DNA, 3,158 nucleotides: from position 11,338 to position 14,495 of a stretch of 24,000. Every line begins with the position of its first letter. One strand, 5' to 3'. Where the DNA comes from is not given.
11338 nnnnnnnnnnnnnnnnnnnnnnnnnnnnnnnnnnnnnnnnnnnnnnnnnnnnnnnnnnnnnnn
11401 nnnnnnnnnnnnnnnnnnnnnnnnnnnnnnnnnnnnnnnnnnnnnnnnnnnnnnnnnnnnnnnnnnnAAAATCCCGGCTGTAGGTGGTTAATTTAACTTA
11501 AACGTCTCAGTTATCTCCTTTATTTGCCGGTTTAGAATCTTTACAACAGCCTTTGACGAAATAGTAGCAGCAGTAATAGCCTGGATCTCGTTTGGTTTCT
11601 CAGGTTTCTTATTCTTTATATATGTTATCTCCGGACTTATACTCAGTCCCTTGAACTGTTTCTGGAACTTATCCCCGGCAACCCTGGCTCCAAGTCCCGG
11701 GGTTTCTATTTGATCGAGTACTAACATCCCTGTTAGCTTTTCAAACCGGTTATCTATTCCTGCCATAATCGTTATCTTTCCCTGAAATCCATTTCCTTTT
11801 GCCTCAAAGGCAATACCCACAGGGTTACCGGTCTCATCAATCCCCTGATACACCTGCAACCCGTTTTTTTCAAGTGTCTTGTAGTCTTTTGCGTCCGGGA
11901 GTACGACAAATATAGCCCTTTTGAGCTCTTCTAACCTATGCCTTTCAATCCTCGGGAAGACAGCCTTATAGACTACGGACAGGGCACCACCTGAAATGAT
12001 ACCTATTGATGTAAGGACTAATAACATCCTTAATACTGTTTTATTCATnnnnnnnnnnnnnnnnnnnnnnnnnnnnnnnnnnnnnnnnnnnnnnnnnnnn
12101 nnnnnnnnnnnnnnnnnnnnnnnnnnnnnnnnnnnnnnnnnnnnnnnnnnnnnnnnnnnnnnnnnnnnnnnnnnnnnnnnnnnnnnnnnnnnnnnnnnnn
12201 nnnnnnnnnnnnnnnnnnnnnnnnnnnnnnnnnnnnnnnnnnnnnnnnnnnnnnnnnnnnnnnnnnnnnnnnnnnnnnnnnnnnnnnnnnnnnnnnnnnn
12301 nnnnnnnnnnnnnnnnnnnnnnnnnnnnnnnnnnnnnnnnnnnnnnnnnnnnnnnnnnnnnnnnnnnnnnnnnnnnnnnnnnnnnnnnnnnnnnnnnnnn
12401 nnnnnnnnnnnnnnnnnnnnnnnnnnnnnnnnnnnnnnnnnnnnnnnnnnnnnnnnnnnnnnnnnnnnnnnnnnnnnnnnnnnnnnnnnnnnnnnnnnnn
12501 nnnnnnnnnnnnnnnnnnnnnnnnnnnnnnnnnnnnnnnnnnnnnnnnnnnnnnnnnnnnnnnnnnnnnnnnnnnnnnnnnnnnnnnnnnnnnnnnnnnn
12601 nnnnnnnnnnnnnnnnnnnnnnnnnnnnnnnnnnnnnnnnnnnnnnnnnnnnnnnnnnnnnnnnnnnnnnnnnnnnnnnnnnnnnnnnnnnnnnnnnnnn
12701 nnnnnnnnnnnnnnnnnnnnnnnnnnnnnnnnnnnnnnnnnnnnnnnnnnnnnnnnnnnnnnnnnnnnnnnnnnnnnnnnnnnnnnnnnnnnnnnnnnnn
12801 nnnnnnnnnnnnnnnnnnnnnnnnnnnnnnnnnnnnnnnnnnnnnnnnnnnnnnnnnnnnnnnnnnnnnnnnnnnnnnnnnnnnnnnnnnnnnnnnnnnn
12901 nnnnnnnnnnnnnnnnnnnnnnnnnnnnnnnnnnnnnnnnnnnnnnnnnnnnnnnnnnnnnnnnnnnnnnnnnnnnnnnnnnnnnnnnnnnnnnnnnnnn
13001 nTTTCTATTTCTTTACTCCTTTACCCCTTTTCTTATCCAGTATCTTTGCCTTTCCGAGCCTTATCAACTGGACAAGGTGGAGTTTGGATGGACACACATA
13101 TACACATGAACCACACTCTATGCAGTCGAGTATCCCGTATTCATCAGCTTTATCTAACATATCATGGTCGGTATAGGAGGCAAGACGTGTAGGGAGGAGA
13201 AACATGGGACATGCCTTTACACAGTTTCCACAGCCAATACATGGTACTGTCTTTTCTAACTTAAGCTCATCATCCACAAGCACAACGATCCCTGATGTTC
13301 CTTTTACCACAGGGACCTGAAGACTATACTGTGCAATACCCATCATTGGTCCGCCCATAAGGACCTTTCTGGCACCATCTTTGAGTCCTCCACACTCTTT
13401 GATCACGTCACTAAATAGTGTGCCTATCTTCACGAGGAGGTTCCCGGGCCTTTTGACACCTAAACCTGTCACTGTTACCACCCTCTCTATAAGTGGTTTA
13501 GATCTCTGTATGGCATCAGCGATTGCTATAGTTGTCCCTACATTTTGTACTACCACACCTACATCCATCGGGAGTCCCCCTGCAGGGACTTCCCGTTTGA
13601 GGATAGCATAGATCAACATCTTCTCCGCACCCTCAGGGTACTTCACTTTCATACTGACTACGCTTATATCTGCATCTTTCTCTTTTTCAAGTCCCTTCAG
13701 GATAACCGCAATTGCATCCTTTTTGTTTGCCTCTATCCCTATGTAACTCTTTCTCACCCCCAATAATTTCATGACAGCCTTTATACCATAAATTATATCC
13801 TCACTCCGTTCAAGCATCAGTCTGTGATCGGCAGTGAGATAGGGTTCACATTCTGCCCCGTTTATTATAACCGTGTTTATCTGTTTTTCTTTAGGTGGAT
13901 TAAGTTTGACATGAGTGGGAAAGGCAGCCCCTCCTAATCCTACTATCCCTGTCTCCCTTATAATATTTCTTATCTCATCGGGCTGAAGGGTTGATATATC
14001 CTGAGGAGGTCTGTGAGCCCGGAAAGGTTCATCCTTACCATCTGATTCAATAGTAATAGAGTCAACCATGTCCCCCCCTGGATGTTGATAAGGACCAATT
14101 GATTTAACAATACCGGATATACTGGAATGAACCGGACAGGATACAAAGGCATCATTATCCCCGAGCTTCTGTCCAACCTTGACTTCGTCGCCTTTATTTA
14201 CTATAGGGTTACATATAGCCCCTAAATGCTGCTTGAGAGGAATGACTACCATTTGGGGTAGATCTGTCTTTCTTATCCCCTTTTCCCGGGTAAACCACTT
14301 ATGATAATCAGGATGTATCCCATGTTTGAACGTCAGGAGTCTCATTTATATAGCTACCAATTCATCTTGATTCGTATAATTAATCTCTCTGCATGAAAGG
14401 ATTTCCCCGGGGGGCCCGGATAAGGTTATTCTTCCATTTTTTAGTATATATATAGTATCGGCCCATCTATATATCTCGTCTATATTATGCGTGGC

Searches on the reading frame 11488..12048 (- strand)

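Call 22: search_protein_families(library=pfam, max_evalue=0.001, proteins=[window:11488-12048:-])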
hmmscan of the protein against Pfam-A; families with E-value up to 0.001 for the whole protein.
window:11488-12048:- (186 aa): 1 family
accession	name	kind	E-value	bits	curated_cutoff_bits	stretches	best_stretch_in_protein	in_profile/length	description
PF04205.19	FMN_bind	-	5.4e-15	56.2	22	1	87-175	1-75/77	FMN-binding domain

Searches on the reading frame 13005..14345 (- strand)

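Call 22: search_protein_families(library=pfam, max_evalue=0.001, proteins=[window:13005-14345:-])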
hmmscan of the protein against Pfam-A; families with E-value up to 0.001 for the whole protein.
window:13005-14345:- (446 aa): 19 families
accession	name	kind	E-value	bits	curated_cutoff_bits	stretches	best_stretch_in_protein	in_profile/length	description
PF01512.22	Complex1_51K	-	1.8e-53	180.9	31.2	1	129-276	1-149/150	Nuo51 FMN-binding domain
PF13375.12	RnfC_N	-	1.4e-36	125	25.6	1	5-104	2-101/101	RnfC Barrel sandwich hybrid domain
PF10531.15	SLBB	-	4e-15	55.8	27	1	289-338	1-55/55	SLBB domain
PF13237.11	Fer4_10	-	1.8e-11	44.3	25.5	1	367-419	7-53/53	4Fe-4S dicluster domain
PF12838.12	Fer4_7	-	4.4e-10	40.3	27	1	369-421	2-51/52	4Fe-4S dicluster domain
PF13187.11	Fer4_9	-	1.7e-09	38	27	1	369-421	2-50/52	4Fe-4S dicluster domain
PF13183.11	Fer4_8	-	2.7e-09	37.9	27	1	368-421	4-67/68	4Fe-4S dicluster domain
PF13534.11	Fer4_17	-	1.6e-08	35.4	22.2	1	369-423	2-61/61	4Fe-4S dicluster domain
PF12797.12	Fer4_2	-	7.8e-08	32.2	24.5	0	369-380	10-21/22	4Fe-4S binding domain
PF00037.32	Fer4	-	3.5e-06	27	21.1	0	407-420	7-20/24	4Fe-4S binding domain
PF12800.12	Fer4_4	-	7.1e-06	26.4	24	0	369-381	4-16/17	4Fe-4S binding domain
PF14697.11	Fer4_21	-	7.5e-06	26.4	35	0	368-381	40-53/59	4Fe-4S dicluster domain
PF12837.12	Fer4_6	-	2.6e-05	24.4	25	0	368-381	8-21/24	4Fe-4S binding domain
PF17179.9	Fer4_22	-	3.5e-05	25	27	0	365-381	77-93/95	4Fe-4S dicluster domain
PF13746.11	Fer4_18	-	5.3e-05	23.8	27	0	395-424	48-77/114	4Fe-4S dicluster domain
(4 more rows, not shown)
